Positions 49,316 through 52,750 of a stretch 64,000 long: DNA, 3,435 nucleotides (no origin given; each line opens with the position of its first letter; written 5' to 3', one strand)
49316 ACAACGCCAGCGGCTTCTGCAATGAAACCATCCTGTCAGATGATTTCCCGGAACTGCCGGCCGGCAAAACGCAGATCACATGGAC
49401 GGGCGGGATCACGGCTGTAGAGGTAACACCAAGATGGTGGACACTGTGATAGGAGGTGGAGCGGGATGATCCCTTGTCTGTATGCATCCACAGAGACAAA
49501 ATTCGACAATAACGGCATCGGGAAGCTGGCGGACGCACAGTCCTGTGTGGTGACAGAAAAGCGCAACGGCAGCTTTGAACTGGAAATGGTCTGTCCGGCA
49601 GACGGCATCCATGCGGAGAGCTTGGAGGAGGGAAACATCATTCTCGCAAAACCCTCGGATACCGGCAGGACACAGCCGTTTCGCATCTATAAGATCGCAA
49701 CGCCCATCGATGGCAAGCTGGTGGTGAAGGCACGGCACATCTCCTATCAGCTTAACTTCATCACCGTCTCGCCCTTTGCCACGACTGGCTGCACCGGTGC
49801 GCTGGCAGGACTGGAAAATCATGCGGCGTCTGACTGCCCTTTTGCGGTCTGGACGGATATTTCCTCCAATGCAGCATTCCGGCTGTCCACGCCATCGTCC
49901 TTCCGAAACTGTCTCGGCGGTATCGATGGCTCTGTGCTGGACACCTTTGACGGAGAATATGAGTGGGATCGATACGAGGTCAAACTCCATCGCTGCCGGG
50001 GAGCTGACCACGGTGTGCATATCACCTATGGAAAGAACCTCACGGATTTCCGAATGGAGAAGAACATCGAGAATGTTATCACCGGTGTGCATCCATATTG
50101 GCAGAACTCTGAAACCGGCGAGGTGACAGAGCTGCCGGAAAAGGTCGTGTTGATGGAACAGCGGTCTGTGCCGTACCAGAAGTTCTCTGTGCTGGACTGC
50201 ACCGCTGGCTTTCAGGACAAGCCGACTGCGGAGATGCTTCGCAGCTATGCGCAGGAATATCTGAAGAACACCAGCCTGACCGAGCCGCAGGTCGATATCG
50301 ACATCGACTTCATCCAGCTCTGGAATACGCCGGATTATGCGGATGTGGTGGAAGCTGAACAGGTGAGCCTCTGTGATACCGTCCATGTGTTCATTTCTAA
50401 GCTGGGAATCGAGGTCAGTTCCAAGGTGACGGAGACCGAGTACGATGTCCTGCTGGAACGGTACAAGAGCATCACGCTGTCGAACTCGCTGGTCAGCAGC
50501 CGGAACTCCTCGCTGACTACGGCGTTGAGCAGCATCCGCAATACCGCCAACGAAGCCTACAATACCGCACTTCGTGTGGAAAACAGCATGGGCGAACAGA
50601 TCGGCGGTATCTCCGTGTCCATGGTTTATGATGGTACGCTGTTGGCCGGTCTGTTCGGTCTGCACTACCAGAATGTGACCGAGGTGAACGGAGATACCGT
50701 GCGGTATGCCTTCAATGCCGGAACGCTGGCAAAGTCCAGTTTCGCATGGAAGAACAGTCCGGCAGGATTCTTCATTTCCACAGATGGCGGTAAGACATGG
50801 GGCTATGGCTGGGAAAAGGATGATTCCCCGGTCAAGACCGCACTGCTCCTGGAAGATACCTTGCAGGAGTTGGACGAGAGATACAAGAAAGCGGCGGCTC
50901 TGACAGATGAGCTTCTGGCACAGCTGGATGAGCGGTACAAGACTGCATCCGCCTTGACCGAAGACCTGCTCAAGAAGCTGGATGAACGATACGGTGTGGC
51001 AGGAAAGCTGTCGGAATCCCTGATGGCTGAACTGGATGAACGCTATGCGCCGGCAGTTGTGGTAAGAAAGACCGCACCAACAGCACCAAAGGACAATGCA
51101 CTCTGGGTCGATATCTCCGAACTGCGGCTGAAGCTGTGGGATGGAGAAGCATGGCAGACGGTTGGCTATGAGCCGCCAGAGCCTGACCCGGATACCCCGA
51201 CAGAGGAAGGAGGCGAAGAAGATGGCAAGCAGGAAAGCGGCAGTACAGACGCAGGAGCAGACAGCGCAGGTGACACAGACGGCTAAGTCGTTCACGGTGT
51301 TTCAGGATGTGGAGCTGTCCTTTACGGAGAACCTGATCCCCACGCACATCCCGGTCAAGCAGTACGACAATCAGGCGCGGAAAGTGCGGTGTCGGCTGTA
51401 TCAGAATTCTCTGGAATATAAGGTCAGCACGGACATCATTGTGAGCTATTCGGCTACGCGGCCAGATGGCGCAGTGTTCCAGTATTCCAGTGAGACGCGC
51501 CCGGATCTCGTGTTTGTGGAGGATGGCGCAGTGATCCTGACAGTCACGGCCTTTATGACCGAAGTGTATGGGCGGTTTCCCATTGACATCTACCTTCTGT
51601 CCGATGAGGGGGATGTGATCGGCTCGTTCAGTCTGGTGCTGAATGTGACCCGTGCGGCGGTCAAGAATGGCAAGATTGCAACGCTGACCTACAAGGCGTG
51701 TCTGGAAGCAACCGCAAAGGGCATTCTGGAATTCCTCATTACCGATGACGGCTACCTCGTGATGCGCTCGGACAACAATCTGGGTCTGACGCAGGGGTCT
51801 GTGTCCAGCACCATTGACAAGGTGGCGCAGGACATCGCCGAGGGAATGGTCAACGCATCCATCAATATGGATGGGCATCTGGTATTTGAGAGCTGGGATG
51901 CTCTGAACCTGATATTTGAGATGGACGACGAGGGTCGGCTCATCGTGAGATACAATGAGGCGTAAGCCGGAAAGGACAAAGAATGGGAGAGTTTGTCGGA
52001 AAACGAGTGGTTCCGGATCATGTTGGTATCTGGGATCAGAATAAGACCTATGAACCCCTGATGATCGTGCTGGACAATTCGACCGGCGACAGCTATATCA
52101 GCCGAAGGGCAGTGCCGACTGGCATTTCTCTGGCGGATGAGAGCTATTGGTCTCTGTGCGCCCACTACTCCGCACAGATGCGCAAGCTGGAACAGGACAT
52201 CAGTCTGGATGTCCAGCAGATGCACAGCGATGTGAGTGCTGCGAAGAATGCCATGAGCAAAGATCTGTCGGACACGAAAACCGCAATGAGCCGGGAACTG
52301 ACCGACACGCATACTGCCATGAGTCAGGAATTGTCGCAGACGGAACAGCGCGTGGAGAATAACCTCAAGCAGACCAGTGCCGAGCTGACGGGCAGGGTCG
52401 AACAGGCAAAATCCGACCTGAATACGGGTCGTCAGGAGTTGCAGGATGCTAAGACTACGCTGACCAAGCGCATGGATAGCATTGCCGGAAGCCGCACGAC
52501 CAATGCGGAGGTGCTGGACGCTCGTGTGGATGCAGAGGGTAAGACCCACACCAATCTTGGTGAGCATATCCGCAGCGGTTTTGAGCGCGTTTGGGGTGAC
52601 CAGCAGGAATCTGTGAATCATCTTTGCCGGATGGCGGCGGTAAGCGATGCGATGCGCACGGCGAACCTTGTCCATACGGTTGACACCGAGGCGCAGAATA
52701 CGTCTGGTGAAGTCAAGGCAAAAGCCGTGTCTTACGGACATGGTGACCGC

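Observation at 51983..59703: Two paralogous tail fibers sharing a ~190-aa N-terminal anchor but carrying different modular receptor-binding or enzymatic regions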

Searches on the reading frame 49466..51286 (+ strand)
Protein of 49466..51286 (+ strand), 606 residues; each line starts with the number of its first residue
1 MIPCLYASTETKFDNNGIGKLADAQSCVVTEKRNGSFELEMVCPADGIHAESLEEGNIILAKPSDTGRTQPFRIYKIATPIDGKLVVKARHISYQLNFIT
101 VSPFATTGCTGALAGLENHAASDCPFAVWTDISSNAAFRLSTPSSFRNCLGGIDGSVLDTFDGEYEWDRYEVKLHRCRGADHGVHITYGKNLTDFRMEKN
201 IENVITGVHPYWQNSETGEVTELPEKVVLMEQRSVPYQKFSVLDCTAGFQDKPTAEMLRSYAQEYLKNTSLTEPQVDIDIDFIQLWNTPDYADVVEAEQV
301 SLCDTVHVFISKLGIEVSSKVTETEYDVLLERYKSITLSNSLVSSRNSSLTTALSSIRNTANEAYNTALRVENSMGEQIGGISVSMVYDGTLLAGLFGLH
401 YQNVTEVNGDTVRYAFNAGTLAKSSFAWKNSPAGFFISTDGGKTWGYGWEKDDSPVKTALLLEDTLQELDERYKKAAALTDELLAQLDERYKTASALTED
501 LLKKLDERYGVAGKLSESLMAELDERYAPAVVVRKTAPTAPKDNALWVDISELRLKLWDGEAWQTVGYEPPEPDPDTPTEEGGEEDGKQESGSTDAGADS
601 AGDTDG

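Call 3: search_protein_families(library=pfam, proteins=[window:49466-51286:+], max_evalue=0.1)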
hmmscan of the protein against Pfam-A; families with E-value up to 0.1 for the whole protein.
window:49466-51286:+ (606 aa): 2 families
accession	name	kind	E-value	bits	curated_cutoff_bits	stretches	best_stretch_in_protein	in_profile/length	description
PF06605.17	Prophage_tail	-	8.6e-16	58.8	31.3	1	156-341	62-239/250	Prophage endopeptidase tail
PF24032.1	YQBQ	-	0.013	15.4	27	1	184-276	157-244/294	YQBQ-like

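Call 4: search_protein_families(library=phrogs, proteins=[window:49466-51286:+], max_evalue=0.01)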
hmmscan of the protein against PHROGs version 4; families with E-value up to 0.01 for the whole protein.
window:49466-51286:+ (606 aa): 19 families
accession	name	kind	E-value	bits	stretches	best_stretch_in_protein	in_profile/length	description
phrog_1067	-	head and packaging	4.2e-82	278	1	1-366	6-370/991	minor head protein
phrog_13289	-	tail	2e-56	192.7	1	5-360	4-365/938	tail protein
phrog_2270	-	unknown function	6.4e-55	188.2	1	4-360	2-352/637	-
phrog_1330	-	tail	1e-52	180.4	1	2-366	6-392/1361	tail protein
phrog_7142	-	tail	9.6e-52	177.3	1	1-391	1-387/622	tail protein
phrog_5555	-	tail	1e-48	167.3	1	2-387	1-381/788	tail protein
phrog_12493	-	tail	2e-36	126.3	2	2-225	4-239/950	tail protein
phrog_2189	-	tail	2.7e-19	69.6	1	20-374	18-356/971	tail protein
phrog_33972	-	tail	1.2e-15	57.7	1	5-336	6-349/714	tail protein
phrog_12329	-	head and packaging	1.2e-14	54.4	1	26-360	23-376/833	virion structural protein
phrog_8687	-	other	1e-13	51.5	1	102-340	9-245/599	tail protein with peptidase activity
phrog_7043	-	tail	1.5e-13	51.3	1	89-370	94-384/1077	tail protein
phrog_1210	-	other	6.3e-08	31.5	1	72-360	76-376/2313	PblB-type receptor binding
phrog_3475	-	tail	7.4e-07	28.7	1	156-349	540-727/841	minor tail protein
phrog_12312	-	head and packaging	4.7e-05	22.9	0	171-217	170-216/784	virion structural protein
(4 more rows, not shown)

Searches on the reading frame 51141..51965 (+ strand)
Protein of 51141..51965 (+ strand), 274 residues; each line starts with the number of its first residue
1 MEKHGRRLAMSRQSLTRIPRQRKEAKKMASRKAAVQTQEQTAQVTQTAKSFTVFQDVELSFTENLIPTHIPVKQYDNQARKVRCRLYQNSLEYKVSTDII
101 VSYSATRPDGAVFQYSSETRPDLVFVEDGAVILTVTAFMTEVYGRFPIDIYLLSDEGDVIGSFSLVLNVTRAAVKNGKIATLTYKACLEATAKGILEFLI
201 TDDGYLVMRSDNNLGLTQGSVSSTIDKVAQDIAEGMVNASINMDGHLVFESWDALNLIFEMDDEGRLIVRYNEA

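Call 3: search_protein_families(library=pfam, proteins=[window:51141-51965:+], max_evalue=0.1)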
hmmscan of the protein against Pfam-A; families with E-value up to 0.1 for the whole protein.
window:51141-51965:+ (274 aa): 0 families

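Call 4: search_protein_families(library=phrogs, proteins=[window:51141-51965:+], max_evalue=0.01)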
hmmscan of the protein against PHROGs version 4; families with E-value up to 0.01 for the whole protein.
window:51141-51965:+ (274 aa): 1 family
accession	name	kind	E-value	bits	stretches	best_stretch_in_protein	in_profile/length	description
phrog_13696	-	unknown function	0.003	18.6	1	59-90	47-76/94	-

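Call 60: search_protein_families(library=ncbifam, proteins=[window:51279-51965:+], max_evalue=0.1)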
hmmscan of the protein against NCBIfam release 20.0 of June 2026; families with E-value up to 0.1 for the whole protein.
window:51279-51965:+ (228 aa): 0 families

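Call 78: search_protein_families(library=pfam, proteins=[window:51279-51965:+], max_evalue=0.1)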
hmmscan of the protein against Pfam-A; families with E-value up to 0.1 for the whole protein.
window:51279-51965:+ (228 aa): 0 families

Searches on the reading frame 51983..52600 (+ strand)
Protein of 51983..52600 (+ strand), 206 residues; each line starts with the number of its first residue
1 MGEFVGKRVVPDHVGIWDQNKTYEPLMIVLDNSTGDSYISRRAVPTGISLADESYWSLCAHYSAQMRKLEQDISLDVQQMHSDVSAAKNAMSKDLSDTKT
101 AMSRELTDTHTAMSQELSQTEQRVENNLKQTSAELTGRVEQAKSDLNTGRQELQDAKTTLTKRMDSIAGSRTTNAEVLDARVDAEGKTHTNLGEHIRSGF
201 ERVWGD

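Call 12: find_homologous_proteins(query=window:51983-52600:+, max_evalue=0.00001)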
Query window:51983-52600:+ (206 aa): 46 proteins with E <= 0.00001 among 189 candidates.
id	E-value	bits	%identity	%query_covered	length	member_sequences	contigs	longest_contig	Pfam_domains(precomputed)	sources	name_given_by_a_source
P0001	2.1e-109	382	87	99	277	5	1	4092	PF28217.1,PF01442.24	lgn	-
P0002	1.7e-102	359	82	99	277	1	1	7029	PF01442.24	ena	-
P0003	5.3e-101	355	80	98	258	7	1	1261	PF28217.1,PF01442.24,PF27984.1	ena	-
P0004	5.6e-101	355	78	100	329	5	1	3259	PF28217.1,PF01442.24,PF27984.1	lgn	-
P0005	2.1e-97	343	78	96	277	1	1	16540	PF28217.1,PF01442.24,PF27984.1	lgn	-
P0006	2.5e-96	339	83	96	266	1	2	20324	PF01442.24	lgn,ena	-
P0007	2.5e-96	339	77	98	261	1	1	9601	PF28217.1,PF01442.24,PF27984.1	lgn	-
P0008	6.7e-96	338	78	96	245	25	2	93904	PF01442.24,PF27984.1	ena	-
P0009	1.4e-95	337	78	96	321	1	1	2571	PF28217.1,PF01442.24,PF27984.1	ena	-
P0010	2.1e-94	333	78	100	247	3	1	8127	PF01442.24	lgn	-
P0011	1.2e-90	321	78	96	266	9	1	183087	PF01442.24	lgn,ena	-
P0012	3.5e-89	316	77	96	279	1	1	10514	-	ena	-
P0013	8.4e-86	305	81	83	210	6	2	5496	PF28217.1,PF01442.24,PF27984.1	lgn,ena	-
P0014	1.1e-85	305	79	90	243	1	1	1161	PF01442.24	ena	-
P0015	3.3e-83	297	94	71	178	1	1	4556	-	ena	-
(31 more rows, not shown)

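Call 15: find_encoding_contigs(protein=P0011, flank=10000, max_places=3)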
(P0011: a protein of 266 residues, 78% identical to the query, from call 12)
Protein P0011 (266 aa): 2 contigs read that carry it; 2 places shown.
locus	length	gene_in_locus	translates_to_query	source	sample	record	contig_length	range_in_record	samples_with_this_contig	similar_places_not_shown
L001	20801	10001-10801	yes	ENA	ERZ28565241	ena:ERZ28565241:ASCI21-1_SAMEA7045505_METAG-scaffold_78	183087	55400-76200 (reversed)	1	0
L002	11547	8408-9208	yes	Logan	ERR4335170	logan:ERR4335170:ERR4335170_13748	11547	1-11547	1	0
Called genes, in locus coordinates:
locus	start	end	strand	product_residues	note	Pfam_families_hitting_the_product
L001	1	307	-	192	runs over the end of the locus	PF13151:DUF3990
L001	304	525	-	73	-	PF12668:DUF3791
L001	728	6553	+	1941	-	-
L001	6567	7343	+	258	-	-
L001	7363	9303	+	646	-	PF06605:Prophage_tail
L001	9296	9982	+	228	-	-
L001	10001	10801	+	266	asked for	PF01442:Apolipoprotein (weak)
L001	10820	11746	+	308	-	-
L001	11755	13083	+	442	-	PF08757:CotH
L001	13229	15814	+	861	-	PF00657:Lipase_GDSL, PF13472:Lipase_GDSL_2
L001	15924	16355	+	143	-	PF05105:Phage_holin_4_1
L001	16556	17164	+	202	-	PF08239:SH3_3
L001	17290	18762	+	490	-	PF01510:Amidase_2, PF01832:Glucosaminidase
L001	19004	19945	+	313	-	PF00239:Resolvase, PF07508:Recombinase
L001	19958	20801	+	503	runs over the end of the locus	PF00239:Resolvase, PF07508:Recombinase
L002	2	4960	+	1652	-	?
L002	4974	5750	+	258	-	-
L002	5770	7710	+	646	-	PF06605:Prophage_tail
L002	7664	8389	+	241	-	-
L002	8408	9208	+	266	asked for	PF01442:Apolipoprotein (weak)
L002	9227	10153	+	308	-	-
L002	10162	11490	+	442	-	PF08757:CotH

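Call 60: search_protein_families(library=ncbifam, proteins=[window:51983-52600:+, L001:10820-11746:+], max_evalue=0.1)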
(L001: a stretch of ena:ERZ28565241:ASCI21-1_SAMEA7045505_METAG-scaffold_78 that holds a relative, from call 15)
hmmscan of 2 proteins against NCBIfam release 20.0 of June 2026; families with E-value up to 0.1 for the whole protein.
window:51983-52600:+ (206 aa): 15 families
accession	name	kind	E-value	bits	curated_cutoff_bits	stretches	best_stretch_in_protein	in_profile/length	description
NF041794.1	1_anti-phage_ZorA1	equivalog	0.0018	16.8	750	1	62-175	239-347/729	type I Zorya anti-phage system protein ZorA1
NF003034.1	PRK03918.1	equivalog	0.0036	15.3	700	1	49-169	444-570/878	DNA double-strand break repair ATPase Rad50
NF002572.0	PRK02224.1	equivalog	0.01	14.1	1087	1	65-184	252-368/888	DNA double-strand break repair ATPase Rad50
NF045780.1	TrlF_fam_ATP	equivalog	0.011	14.5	350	1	63-186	562-689/944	TrlF family AAA-like ATPase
NF041922.1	DLP_LeoA_gen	subfamily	0.019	14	325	1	65-181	314-425/532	LeoA/HP0731 family dynamin-like GTPase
NF033930.1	pneumo_PspA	exception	0.019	13.7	850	1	78-193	176-284/659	pneumococcal surface protein A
NF011925.1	PRK15396.1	subfamily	0.02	15.1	108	0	68-90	40-61/78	major outer membrane lipoprotein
NF038317.1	DISARM_DrmD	equivalog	0.037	12.3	610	1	63-182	883-1001/1021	DISARM system SNF2-like helicase DrmD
NF052344.1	slr1601_fam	subfamily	0.04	14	70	0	56-100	26-69/91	slr1601 family putative cell division protein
NF052432.1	TC0500_fam_Inc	equivalog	0.072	12.5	240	1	41-120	131-205/214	TC0500 family inclusion membrane protein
TIGR03319.1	RNase_Y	equivalog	0.073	11.6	454.35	1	63-179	24-139/514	ribonuclease Y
TIGR04320.1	Surf_Exclu_PgrA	domain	0.078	12.3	70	1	77-162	261-347/360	SEC10/PgrA surface exclusion domain-containing protein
NF033481.2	auto_Ata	exception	0.08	10.1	2500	1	76-167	773-867/1862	trimeric autotransporter adhesin Ata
NF033914.0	antiphage_ZorA_1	subfamily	0.093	11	190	0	74-168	398-485/619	anti-phage ZorAB system protein ZorA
NF033885.1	conj_TraP_IncI1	equivalog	0.097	12.4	135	0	74-172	41-142/217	conjugal transfer protein TraP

L001:10820-11746:+ (308 aa): 0 families

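Call 77: search_solved_structures(query=A6, max_evalue=1, show_alignments=1)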
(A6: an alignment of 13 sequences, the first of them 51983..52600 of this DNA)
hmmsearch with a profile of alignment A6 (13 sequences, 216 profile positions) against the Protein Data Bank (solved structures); distinct sequences matched with E-value up to 1: 22.
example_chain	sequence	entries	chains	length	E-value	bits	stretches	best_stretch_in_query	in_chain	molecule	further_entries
3s84_A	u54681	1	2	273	0.00035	23.7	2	67-199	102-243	Apolipoprotein A-IV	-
9j1l_1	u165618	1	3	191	0.0023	21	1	139-203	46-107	Alpha-amylase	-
9hx4_F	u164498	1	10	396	0.0073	19.3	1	68-187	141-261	Apolipoprotein A-IV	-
6y07_A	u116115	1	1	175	0.011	18.8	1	63-173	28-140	sohair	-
1kfn_A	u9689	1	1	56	0.052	16.6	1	127-169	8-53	MAJOR OUTER MEMBRANE LIPOPROTEIN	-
9m8o_P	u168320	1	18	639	0.071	16.1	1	64-177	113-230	Gp18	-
7rwz_B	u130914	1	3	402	0.077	16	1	116-203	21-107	Major capsid protein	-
1eq7_A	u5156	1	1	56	0.11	15.5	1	127-169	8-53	OUTER MEMBRANE LIPOPROTEIN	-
7njk_b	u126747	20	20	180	0.13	15.2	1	74-154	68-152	ATP synthase subunit b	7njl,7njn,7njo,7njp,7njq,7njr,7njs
9rld_L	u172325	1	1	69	0.13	15.2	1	127-169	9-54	Major outer membrane lipoprotein Lpp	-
1kfm_A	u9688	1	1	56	0.15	15.1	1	127-169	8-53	MAJOR OUTER MEMBRANE LIPOPROTEIN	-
7jg5_b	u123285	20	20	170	0.15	15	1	74-154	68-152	ATP synthase subunit b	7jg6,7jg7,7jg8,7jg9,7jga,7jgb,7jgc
9rlc_L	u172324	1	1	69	0.18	14.8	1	132-169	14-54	Major outer membrane lipoprotein Lpp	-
1eq1_A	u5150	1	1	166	0.19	14.7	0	100-155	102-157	APOLIPOPHORIN-III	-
8qyy_A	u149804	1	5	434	0.2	14.6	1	61-205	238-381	Anti-phage defense ZorAB system ZorA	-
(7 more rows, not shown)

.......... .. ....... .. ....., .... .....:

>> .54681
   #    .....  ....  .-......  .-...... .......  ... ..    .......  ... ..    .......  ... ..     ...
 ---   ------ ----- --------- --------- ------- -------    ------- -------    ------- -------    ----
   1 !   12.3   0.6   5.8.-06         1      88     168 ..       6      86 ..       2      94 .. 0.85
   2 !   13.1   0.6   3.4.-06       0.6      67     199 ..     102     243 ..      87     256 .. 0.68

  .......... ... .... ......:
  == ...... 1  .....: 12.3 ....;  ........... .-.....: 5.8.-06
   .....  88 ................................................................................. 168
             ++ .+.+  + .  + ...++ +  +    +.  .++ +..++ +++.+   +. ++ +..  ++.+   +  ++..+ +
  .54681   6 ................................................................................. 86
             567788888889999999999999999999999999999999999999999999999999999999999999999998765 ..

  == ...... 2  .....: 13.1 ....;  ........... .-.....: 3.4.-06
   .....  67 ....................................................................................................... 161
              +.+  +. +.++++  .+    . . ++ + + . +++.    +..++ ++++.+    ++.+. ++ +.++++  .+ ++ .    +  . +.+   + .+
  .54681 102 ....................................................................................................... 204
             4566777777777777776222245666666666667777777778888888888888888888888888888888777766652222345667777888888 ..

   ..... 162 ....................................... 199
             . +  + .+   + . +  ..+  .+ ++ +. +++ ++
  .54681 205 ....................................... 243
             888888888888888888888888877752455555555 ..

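Call 78: search_protein_families(library=pfam, proteins=[L001:10820-11746:+, L001:10001-10801:+], max_evalue=0.1)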
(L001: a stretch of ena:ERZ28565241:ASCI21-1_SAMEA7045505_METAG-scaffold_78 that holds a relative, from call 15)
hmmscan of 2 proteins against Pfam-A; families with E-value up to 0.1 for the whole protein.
L001:10820-11746:+ (308 aa): 0 families

L001:10001-10801:+ (266 aa): 25 families
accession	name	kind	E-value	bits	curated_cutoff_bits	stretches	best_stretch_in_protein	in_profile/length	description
PF01442.23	Apolipoprotein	-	5e-06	26.8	90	1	66-145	28-107/190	Apolipoprotein A1/A4/E domain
PF05615.18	THOC7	-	0.0002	22.1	28.7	1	67-153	37-114/136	Tho complex subunit 7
PF03915.18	AIP3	-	0.00024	20.8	31.6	1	63-157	71-165/406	Actin interacting protein 3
PF07926.17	TPR_MLP1_2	-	0.0004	20.8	36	1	65-155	19-107/129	TPR/MLP1/MLP2-like protein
PF06705.16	SF-assemblin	-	0.00073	19.4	30.6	1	53-156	59-158/247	SF-assemblin/beta giardin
PF00038.26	Filament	-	0.00086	19.5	40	1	60-166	138-243/313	Intermediate filament protein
PF03938.19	OmpH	-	0.00095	19.8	32.4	1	63-157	21-108/141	Outer membrane protein (OmpH-like)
PF12128.14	DUF3584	-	0.0018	16.3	31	1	58-154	373-465/1191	Protein of unknown function (DUF3584)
PF15665.10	FAM184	-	0.0026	17.9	32.7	1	65-178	64-181/211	Family with sequence similarity 184, A and B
PF12795.12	MscS_porin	-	0.0056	16.8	34.4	1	59-155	46-142/238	Mechanosensitive ion channel porin domain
PF02601.20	Exonuc_VII_L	-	0.0056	16.6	35.9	1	63-158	150-253/315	Exonuclease VII, large subunit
PF06785.16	UPF0242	-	0.013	16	33.5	1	64-156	83-173/194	Uncharacterised protein family (UPF0242) N-terminus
PF06248.19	Zw10_N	-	0.014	16.4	26.3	1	66-134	5-76/93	Centromere/kinetochore Zw10 N-terminal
PF20072.4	DUF6468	-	0.015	15.9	26.9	1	111-154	2-45/76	Domain of unknown function (DUF6468)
PF08702.15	Fib_alpha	-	0.019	15.6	29.9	1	65-154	25-116/143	Fibrinogen alpha/beta chain family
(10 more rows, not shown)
